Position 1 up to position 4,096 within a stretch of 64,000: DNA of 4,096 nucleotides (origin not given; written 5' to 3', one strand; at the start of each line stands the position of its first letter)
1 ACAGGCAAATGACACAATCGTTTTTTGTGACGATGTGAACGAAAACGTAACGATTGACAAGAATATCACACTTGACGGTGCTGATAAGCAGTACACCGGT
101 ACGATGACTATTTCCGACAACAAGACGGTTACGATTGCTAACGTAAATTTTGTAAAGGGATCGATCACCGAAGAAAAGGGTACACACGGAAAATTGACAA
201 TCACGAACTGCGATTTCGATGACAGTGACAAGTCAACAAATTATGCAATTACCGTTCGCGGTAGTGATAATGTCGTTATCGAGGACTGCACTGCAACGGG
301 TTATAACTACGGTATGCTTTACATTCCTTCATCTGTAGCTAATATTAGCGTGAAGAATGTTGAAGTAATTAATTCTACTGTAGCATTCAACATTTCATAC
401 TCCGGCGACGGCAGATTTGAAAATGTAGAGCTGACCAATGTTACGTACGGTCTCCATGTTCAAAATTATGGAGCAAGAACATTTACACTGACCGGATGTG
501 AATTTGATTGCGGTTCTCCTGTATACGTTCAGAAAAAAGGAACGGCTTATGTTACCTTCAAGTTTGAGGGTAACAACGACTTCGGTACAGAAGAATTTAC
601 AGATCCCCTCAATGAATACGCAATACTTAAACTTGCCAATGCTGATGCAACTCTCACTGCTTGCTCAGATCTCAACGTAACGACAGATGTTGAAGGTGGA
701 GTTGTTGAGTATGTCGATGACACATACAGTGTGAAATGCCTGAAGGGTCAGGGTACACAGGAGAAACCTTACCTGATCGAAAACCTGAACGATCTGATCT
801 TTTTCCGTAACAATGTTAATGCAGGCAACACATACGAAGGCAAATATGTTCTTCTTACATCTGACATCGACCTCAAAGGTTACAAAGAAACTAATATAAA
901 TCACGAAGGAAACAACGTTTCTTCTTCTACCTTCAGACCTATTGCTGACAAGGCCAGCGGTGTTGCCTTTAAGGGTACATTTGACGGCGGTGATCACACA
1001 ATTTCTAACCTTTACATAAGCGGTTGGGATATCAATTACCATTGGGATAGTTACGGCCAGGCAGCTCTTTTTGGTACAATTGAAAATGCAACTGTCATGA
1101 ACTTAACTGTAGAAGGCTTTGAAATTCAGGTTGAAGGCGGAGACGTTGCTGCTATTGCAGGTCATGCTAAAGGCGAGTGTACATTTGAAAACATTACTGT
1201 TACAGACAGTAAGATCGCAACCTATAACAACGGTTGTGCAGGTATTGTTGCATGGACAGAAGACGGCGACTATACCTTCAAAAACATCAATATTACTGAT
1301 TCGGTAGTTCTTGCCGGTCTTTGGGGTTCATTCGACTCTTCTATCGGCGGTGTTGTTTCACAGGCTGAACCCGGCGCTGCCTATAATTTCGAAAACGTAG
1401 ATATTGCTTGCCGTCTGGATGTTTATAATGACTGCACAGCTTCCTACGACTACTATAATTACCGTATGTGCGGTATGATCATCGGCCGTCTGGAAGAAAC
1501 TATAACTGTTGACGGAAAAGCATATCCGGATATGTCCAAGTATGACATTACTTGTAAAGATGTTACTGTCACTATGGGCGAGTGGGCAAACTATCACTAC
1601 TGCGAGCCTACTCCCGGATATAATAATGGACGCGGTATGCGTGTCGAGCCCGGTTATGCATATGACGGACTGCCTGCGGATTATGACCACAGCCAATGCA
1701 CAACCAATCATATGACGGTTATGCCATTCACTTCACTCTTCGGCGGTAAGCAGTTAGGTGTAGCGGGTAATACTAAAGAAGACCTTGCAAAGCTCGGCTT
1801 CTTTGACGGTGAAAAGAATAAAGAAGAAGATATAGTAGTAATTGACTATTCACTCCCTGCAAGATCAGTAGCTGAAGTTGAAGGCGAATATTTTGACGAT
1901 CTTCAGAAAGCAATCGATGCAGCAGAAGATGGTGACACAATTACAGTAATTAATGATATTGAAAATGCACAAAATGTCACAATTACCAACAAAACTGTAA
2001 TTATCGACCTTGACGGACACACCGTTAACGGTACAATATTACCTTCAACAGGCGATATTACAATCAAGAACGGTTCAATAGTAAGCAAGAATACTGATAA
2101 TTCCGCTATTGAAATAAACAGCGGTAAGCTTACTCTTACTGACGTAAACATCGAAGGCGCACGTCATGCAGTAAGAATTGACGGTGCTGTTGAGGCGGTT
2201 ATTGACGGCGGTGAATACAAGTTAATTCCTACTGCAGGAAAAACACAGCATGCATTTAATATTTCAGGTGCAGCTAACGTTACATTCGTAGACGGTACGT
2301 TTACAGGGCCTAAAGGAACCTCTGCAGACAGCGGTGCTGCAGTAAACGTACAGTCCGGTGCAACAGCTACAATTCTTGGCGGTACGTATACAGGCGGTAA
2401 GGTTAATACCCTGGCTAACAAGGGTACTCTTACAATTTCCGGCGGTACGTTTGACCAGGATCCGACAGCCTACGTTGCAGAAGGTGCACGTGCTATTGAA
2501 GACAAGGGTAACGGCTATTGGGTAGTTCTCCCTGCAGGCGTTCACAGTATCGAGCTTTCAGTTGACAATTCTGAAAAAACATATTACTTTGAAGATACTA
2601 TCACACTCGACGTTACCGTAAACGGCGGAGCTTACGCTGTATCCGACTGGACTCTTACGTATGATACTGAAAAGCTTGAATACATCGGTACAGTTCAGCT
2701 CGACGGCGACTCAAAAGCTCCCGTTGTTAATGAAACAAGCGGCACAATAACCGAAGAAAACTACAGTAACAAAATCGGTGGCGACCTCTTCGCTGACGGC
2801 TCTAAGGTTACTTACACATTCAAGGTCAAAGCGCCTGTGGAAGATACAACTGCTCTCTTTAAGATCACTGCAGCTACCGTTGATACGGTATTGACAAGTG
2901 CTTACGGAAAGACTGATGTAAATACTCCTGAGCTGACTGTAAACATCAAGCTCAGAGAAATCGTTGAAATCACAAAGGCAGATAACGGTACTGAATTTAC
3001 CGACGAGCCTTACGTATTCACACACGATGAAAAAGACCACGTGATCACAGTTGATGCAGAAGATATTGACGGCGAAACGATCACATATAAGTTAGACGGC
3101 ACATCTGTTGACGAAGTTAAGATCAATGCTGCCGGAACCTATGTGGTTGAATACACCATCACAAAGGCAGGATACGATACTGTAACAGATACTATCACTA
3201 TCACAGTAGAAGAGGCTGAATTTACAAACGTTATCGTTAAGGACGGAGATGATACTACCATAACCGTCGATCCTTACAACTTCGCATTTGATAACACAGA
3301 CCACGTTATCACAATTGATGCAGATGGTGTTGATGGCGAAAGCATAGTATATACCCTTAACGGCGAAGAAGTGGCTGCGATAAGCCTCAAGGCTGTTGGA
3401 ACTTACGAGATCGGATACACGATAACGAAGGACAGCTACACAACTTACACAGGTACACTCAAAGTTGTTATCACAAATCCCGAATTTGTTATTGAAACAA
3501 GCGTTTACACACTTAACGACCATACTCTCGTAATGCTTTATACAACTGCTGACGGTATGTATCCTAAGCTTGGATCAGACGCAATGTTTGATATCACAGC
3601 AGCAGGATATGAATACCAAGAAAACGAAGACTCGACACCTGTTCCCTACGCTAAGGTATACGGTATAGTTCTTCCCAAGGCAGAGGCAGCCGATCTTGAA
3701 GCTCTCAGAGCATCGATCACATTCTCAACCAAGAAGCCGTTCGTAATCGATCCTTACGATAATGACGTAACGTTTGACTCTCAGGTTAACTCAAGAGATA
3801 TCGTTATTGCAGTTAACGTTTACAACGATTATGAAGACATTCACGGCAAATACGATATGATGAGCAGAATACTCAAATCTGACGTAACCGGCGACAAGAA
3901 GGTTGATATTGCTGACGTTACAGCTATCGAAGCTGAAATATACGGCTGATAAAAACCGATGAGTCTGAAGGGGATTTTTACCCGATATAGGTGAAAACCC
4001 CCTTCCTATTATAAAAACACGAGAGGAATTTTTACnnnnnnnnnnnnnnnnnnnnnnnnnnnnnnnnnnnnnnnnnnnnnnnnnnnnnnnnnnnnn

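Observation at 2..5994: Two-gene cohesin/dockerin-type surface module anchored by SLH repeats, with a non-enzymatic beta-helix passenger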

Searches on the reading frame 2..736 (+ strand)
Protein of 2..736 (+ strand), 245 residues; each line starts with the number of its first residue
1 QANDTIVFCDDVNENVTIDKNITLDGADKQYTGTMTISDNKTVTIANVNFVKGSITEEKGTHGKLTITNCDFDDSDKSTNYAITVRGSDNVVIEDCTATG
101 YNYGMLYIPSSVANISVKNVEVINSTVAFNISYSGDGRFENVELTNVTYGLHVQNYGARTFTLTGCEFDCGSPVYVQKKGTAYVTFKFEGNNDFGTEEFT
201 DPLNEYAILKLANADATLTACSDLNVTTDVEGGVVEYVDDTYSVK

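Call 11: search_protein_families(library=pfam, proteins=[window:2-736:+], max_evalue=10)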
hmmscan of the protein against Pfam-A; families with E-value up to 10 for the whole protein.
seq(245 aa): 4 families
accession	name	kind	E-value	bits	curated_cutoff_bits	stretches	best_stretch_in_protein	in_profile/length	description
PF13229.12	Beta_helix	-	2.3e-09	37.5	25.9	1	63-185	9-126/158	Right handed beta helix region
PF05048.19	NosD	-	0.0027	17.6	23.6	1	34-167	20-145/212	Periplasmic copper-binding protein (NosD)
PF12708.12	Pect-lyase_RHGA_epim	-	0.0051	17.1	27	1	10-151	72-212/213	Rhamnogalacturonase A/epimerase, pectate lyase-like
PF16570.11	GramPos_pilinD3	-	0.047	14.8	27.2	1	29-77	79-129/162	Gram-positive pilin backbone subunit 3, Cna-B-like domain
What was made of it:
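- Checked: Beta_helix PF13229 scores 37.5 bits (call 11).
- Beta_helix PF13229 and weak NosD / pectate-lyase-like hits occur in aa 1-245 (call 11).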

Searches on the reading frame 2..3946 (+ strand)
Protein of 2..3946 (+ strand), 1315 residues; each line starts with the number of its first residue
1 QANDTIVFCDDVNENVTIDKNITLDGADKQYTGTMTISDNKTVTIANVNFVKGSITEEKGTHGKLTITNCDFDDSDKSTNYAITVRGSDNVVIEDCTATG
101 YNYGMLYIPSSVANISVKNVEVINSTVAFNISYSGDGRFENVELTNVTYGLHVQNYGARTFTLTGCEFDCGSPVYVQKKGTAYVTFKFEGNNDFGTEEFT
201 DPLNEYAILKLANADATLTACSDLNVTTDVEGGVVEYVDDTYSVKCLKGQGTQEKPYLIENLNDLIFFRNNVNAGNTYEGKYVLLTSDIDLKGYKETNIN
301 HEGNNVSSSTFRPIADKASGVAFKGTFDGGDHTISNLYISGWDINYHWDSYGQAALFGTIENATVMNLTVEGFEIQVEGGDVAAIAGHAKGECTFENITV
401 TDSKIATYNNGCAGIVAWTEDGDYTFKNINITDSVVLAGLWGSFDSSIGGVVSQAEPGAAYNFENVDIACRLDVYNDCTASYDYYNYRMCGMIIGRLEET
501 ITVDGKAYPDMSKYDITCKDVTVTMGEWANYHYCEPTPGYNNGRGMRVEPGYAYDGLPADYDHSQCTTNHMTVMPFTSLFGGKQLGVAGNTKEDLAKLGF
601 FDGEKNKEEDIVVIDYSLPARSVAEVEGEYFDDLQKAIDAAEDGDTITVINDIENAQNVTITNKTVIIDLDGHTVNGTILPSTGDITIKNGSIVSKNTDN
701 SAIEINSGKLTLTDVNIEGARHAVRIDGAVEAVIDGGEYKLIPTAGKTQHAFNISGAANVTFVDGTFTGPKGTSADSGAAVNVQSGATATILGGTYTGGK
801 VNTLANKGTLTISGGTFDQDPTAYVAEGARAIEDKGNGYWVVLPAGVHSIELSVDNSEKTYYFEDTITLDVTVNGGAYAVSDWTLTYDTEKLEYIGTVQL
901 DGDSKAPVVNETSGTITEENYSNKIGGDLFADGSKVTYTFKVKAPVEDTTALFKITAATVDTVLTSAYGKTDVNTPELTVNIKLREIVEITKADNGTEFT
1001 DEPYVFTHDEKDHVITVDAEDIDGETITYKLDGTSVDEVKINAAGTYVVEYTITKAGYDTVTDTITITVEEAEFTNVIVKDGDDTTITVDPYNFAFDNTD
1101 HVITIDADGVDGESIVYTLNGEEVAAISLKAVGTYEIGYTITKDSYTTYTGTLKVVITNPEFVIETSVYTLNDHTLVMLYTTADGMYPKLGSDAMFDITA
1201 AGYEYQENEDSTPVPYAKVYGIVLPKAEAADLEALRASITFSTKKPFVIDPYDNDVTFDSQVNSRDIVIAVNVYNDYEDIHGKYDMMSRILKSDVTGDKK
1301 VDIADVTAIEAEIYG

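Call 5: search_protein_families(library=pfam, proteins=[window:2-3946:+], max_evalue=1)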
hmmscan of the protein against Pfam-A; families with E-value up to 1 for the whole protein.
window:2-3946:+ (1315 aa): 2 families
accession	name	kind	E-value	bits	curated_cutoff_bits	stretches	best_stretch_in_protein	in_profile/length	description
PF00404.24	Dockerin_1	-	0.03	14.9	22.9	1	1255-1310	3-53/57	Dockerin type I domain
PF00630.25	Filamin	-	0.36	12.1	26.9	1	1011-1061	21-78/93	Filamin/ABP280 repeat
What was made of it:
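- On Cohesin (Pfam PF00963): gene 2 aa 24-182: Not listed in the full-length scan (call 5).
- Checked: It was not reported in the full-length scan (call 5).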

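Call 6: search_protein_families(library=ncbifam, proteins=[window:2-3946:+], max_evalue=1)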
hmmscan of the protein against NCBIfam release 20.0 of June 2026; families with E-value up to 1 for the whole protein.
window:2-3946:+ (1315 aa): 0 families

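Call 8: search_solved_structures(query=window:2-3946:+, max_evalue=1)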
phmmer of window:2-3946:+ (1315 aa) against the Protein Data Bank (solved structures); distinct sequences matched with E-value up to 1: 1.
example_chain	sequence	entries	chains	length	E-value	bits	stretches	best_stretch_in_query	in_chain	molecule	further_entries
2kpn_A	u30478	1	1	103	0.1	13.6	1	1013-1071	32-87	Bacillolysin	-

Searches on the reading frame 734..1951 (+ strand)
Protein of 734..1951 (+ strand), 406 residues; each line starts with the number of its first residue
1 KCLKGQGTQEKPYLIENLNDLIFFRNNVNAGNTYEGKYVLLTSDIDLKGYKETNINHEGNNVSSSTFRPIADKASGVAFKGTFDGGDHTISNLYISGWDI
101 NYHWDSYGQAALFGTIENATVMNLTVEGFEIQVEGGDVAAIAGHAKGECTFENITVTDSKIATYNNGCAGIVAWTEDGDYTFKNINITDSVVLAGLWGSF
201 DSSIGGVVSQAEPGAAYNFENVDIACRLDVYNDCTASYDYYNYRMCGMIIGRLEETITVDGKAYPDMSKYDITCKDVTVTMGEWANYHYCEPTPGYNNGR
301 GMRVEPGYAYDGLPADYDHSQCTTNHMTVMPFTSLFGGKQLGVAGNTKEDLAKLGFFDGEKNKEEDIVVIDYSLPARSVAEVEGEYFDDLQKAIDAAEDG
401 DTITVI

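Call 11: search_protein_families(library=pfam, proteins=[window:737-1852:+], max_evalue=10)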
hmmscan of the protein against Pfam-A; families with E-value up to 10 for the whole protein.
seq(372 aa): 2 families
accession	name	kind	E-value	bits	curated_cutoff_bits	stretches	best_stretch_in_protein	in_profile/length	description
PF05342.19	Peptidase_M26_N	-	0.00056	19.7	27.7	1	109-156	203-249/250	M26 IgA1-specific Metallo-endopeptidase N-terminal region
PF07581.17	Glug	-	1.8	9.6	20.5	0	136-159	4-26/28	The GLUG motif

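Call 93: search_solved_structures(query=window:734-1951:+, max_evalue=10, show_alignments=1)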
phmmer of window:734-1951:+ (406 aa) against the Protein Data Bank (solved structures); distinct sequences matched with E-value up to 10: 2.
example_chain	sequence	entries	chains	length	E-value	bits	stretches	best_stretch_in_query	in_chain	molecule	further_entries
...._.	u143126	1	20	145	0.081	15.4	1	188-264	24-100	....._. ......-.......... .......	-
9cck_C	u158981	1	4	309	0.66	12.4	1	159-236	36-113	Copper-containing nitrite reductase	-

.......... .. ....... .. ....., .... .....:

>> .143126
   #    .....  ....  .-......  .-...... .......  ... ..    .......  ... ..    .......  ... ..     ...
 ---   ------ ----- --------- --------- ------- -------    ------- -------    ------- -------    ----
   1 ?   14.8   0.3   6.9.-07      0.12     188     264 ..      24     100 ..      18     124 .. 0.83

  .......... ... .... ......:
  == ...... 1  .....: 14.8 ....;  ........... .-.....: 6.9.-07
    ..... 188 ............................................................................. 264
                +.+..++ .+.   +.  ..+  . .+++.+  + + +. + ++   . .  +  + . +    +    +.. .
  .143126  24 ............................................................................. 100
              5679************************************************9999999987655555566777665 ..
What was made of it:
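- Tried and rejected: Searches of the whole proteins and of the conserved central domain gave nothing useful for the passenger (calls 8, 93).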

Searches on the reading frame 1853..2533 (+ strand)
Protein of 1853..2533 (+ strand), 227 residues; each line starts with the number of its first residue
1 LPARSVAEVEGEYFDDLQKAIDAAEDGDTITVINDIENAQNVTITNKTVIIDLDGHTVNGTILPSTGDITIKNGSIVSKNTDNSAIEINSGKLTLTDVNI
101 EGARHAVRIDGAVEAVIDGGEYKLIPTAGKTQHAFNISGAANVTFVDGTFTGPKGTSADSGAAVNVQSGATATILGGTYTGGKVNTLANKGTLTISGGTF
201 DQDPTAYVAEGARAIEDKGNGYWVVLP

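Call 11: search_protein_families(library=pfam, proteins=[window:1853-2533:+], max_evalue=10)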
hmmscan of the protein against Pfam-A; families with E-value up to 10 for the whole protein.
seq(227 aa): 0 families

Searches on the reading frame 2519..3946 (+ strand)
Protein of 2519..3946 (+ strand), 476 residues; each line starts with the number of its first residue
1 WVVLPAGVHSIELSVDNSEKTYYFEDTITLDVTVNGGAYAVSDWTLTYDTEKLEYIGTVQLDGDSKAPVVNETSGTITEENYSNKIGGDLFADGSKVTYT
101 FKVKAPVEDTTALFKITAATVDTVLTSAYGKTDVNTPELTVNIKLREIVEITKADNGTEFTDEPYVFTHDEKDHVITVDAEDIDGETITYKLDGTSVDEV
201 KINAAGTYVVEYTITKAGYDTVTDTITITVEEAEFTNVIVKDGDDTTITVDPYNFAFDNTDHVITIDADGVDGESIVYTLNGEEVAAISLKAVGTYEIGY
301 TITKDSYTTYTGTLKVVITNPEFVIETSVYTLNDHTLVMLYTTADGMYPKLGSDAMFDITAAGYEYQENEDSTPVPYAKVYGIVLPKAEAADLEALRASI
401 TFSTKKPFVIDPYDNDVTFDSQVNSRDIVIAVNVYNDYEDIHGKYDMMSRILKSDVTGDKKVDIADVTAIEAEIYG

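Call 17: find_homologous_proteins(query=window:2519-3946:+, max_evalue=0.001)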
Query window:2519-3946:+: 8000 candidates shared short words with the query, none scored E <= 0.001.
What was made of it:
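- Tried and rejected: It found nothing (call 17).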

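Call 29: search_protein_representatives(protein=window:2519-3946:+)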
Query: 476 residues. Proteins with E-value up to 0.001 (for the whole library): 120; up to 1e-10: 49; up to 1e-30: 4. The best 120 are listed.
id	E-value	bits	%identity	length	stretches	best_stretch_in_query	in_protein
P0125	2.4e-63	231.0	87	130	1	347-476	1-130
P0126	1.1e-58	215.6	39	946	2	234-473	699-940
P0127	1.1e-48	182.7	36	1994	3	251-472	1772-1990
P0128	3.2e-31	125.1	30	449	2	225-476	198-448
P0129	8.2e-30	120.5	34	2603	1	8-475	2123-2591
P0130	1.5e-25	106.5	32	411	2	214-475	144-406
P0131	2.2e-25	105.9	30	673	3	160-469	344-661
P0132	3.8e-25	105.1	34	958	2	203-470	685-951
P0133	1.1e-24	103.6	32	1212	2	257-470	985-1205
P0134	1.9e-24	102.9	35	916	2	282-470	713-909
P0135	4.6e-23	98.2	33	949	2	217-469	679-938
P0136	8.0e-22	94.2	32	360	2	25-236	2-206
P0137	2.8e-21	92.4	34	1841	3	10-235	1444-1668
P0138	5.0e-21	91.5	31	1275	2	13-236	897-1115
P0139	2.0e-20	89.6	30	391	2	21-241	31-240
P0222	2.2e-05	40.0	35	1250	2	160-329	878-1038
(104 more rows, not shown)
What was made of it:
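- Tried and rejected: The exhaustive representative search (call 29) was needed instead.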

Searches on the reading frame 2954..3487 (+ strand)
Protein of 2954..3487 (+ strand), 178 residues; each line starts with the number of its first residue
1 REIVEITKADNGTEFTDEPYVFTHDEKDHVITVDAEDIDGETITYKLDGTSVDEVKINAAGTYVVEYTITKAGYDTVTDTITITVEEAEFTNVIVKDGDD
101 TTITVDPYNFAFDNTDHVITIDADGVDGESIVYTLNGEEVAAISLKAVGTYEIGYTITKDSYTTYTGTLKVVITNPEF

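Call 11: search_protein_families(library=pfam, proteins=[window:2954-3487:+], max_evalue=10)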
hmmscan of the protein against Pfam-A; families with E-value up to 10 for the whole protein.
seq(178 aa): 7 families
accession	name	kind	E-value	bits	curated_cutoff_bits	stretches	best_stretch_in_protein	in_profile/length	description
PF00630.25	Filamin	-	0.00087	20.5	26.9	1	27-77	21-78/93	Filamin/ABP280 repeat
PF18887.5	MBG_3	-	0.011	16.2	25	2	29-84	19-69/72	MBG domain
PF04234.18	CopC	-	0.029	15.8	23.3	1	50-85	56-92/92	CopC domain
PF09023.15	Staphostatin_B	-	0.069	13.6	25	1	92-154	37-96/105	Staphostatin B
PF23750.1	RsgI_M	-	0.37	11.8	25.3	1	23-88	15-77/133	Anti-sigma factor RsgI-like central domain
PF17802.7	SpaA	-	1.8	9.2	23.1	1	59-91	50-82/91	Prealbumin-like fold domain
PF00114.24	Pilin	-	3.1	9.2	22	0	26-54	43-72/108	Pilin (bacterial filament)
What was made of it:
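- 2957..3475 (+): Two tandem ~88-aa Ig-like repeats (aa 986-1158). Weak Filamin/MBG_3 hits (call 11).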
